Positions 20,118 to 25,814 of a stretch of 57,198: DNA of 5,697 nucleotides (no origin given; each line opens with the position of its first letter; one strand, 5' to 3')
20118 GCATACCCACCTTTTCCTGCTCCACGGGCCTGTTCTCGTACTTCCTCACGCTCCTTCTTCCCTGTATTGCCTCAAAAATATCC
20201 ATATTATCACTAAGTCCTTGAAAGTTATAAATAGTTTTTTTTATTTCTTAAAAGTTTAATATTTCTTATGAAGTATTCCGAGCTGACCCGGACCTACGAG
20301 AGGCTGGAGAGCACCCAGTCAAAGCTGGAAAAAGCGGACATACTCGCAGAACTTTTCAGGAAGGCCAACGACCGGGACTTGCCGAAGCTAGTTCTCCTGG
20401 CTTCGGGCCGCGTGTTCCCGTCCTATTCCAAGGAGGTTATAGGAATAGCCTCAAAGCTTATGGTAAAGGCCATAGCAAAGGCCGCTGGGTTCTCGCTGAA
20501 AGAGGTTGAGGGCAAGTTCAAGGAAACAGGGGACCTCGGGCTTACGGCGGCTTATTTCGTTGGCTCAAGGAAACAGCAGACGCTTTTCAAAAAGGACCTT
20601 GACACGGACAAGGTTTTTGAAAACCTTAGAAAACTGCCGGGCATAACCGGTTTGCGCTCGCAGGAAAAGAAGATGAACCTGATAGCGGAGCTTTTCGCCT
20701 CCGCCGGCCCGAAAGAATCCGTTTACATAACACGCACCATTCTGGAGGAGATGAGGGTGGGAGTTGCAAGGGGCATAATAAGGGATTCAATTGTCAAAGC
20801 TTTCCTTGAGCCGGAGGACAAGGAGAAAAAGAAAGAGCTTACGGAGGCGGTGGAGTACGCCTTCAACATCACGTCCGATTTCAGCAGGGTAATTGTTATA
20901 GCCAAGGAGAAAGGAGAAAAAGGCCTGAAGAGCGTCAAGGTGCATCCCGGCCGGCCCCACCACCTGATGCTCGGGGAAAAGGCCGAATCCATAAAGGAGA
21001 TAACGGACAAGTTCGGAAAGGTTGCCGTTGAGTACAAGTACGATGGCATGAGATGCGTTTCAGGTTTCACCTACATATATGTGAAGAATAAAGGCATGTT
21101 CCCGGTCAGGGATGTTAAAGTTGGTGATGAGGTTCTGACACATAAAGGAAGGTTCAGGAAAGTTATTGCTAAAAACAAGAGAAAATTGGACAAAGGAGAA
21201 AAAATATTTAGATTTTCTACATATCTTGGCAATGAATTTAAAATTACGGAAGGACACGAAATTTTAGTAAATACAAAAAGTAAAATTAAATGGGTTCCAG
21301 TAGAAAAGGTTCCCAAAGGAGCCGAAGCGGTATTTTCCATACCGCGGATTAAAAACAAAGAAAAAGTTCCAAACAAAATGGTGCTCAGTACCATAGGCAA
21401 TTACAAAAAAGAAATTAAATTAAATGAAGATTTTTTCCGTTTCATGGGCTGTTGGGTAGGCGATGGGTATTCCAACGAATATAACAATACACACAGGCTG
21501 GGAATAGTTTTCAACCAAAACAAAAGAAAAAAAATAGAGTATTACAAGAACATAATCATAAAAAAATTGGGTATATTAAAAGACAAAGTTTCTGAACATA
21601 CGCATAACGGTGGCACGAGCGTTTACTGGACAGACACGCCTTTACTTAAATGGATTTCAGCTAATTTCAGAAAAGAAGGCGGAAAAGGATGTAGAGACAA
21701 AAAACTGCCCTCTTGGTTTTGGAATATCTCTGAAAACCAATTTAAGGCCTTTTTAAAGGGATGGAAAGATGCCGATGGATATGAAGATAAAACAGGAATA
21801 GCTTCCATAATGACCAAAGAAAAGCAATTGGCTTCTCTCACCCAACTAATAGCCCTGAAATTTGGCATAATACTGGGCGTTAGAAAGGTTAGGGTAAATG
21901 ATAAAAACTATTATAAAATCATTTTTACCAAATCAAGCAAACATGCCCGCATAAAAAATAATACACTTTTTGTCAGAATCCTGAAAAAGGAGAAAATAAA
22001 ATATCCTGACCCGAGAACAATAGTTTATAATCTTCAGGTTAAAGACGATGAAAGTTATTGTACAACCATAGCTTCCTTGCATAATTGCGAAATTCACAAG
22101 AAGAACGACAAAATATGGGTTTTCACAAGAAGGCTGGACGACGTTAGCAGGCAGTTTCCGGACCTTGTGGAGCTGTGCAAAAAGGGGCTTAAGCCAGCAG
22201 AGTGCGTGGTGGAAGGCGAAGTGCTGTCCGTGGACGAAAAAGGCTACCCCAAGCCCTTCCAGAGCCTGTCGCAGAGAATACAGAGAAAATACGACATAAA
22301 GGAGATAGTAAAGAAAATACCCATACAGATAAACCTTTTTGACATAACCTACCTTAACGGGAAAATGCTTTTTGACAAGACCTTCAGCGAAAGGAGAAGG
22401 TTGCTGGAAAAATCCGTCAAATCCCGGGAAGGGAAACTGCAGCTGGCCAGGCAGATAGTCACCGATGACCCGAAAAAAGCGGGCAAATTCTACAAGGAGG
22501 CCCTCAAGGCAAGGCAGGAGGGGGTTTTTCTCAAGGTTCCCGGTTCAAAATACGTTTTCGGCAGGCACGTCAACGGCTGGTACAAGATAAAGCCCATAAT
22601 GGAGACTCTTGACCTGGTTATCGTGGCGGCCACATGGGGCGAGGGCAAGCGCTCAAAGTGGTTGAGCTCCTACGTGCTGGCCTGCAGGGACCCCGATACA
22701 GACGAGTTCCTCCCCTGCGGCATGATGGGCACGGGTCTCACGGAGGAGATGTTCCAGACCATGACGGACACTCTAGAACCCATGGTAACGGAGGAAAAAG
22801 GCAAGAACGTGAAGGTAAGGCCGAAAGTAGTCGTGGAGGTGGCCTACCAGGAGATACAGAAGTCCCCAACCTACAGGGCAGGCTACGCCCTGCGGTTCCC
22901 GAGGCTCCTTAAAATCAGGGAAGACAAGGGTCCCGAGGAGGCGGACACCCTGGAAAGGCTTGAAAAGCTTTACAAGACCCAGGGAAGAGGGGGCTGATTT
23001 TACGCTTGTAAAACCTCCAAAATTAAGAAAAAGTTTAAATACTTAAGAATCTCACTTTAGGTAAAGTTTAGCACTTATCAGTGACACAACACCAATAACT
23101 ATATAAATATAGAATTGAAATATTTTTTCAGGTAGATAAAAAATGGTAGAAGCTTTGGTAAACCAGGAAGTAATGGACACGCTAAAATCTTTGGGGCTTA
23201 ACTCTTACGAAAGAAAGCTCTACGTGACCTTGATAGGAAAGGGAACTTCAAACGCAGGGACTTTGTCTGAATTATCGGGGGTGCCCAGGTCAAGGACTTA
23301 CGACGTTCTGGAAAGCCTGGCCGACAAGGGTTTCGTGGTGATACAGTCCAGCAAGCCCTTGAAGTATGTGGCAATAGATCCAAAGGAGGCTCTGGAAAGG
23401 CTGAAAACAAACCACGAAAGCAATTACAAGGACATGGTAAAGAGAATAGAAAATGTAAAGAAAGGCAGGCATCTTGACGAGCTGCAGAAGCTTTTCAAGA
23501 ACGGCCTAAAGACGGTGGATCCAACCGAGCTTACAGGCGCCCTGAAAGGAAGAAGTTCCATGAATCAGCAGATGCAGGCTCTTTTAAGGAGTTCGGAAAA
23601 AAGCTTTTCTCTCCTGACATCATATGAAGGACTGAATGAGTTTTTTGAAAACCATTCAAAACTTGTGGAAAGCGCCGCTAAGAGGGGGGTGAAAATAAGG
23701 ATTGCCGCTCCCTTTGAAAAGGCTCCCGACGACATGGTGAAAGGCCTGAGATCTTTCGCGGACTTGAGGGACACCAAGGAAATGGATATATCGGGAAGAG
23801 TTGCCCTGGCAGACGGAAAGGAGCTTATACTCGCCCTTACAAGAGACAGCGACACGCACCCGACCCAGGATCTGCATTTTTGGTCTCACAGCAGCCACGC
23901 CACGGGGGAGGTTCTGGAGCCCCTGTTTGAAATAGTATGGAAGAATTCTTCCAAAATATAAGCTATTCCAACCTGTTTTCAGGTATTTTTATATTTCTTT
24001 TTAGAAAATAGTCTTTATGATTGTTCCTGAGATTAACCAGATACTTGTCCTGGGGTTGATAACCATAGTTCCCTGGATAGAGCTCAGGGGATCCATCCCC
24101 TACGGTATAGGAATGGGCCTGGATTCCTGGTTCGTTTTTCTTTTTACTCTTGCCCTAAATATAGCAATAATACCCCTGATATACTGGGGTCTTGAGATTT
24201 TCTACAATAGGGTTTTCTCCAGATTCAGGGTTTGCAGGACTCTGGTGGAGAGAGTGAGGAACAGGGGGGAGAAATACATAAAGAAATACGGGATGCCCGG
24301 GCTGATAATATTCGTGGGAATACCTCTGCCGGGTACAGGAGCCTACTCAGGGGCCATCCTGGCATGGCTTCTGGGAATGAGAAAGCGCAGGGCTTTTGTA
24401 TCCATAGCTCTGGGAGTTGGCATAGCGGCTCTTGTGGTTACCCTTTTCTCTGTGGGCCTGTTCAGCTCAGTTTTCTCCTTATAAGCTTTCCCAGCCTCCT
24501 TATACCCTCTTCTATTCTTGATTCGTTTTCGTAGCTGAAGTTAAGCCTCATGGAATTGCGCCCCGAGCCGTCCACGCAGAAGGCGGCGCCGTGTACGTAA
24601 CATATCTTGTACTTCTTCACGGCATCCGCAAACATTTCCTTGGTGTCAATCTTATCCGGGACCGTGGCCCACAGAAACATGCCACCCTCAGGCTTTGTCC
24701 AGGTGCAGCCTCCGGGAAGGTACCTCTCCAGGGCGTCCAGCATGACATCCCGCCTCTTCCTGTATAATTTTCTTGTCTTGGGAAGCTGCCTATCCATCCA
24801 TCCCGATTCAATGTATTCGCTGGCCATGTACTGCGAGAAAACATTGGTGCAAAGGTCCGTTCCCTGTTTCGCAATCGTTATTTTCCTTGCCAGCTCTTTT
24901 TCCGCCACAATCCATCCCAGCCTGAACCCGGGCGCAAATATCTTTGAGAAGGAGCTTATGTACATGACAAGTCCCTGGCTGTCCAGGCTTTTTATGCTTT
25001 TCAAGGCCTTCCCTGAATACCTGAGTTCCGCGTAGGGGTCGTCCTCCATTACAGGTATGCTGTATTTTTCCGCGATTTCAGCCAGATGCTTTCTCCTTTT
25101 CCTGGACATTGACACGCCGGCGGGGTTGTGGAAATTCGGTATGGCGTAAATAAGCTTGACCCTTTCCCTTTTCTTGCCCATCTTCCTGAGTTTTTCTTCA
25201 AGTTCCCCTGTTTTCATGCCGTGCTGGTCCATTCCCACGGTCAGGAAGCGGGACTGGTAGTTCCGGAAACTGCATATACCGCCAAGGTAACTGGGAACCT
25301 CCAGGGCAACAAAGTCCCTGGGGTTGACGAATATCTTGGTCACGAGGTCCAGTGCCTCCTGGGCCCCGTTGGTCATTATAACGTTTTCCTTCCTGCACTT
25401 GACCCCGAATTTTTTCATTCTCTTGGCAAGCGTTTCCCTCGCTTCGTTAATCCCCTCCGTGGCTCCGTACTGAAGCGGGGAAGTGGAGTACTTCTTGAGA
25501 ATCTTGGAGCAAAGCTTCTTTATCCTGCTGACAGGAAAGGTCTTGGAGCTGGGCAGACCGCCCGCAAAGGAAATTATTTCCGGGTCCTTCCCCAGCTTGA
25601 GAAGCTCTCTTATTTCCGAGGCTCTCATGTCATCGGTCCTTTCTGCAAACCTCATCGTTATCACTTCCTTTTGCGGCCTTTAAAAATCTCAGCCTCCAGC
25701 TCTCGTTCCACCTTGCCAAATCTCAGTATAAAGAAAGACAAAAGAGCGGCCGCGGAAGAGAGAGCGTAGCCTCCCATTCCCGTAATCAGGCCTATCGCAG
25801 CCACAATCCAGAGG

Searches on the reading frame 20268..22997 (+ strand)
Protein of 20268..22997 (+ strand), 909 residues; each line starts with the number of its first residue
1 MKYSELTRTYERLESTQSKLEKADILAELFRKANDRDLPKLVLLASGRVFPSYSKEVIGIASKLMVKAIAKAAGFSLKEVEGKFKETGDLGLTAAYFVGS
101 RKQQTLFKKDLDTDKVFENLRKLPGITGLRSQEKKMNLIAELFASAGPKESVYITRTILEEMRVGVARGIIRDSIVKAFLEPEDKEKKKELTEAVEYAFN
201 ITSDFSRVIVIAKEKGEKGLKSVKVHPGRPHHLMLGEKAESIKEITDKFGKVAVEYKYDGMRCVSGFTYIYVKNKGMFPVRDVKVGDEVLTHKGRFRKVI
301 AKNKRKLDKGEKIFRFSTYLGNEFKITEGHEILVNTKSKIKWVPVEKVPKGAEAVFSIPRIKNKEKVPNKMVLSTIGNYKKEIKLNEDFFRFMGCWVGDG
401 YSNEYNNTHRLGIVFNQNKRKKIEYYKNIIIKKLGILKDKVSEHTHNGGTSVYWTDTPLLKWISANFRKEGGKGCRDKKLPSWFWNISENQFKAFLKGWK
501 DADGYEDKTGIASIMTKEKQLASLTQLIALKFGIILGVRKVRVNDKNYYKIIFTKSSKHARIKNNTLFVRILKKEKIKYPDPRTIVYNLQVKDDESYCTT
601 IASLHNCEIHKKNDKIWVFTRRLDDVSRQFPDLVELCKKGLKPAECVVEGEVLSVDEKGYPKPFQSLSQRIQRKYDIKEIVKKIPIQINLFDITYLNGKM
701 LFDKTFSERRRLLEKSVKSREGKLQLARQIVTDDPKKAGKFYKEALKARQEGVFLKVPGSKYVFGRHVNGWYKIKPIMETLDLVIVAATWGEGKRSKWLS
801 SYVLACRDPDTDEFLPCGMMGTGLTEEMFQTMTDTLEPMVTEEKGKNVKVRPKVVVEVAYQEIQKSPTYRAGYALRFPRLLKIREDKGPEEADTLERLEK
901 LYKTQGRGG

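Call 78: search_protein_families(library=pfam, proteins=[window:20268-22997:+], max_evalue=0.0001)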
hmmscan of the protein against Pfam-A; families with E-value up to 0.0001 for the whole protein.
window:20268-22997:+ (909 aa): 5 families
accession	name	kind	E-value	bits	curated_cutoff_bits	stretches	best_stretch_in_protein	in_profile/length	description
PF01068.26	DNA_ligase_A_M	-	2.8e-44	151.7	26.2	1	608-775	34-204/204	ATP dependent DNA ligase domain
PF04675.19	DNA_ligase_A_N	-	1.2e-39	136.7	24.6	1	3-175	2-173/174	DNA ligase N terminus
PF04679.21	DNA_ligase_A_C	-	1.2e-16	61.3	27.5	1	795-887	1-94/94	ATP dependent DNA ligase C terminal region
PF14528.11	LAGLIDADG_3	-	4.3e-07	30.5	22.5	0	494-557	5-73/82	LAGLIDADG-like domain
PF14890.11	Intein_splicing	-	6.6e-06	26.4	35.8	1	240-606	10-155/155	Intein splicing domain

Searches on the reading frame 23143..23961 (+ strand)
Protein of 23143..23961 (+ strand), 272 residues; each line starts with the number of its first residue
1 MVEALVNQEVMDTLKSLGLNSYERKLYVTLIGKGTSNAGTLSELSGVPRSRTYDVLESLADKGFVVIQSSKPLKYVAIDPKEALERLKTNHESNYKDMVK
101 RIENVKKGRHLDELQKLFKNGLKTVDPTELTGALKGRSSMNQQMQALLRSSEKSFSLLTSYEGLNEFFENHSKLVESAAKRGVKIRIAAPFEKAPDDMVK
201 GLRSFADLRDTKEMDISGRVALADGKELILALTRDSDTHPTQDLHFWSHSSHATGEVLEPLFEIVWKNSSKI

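Call 78: search_protein_families(library=pfam, proteins=[window:23143-23961:+], max_evalue=0.0001)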
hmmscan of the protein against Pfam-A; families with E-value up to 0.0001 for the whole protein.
window:23143-23961:+ (272 aa): 1 family
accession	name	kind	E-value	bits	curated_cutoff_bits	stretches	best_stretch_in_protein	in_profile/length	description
PF01978.25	TrmB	-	1.5e-21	76.5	25.6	1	14-81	1-68/68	Sugar-specific transcriptional regulator TrmB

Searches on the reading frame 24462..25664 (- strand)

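Call 78: search_protein_families(library=pfam, proteins=[window:24462-25664:-], max_evalue=0.0001)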
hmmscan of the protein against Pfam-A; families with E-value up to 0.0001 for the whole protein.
window:24462-25664:- (400 aa): 2 families
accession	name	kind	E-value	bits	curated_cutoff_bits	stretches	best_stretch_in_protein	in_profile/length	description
PF00155.27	Aminotran_1_2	-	1.4e-36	126.9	19.7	1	63-390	35-360/361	Aminotransferase class I and II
PF12897.13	Asp_aminotransf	-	4.1e-05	23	27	1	135-337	143-351/421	Aspartate amino-transferase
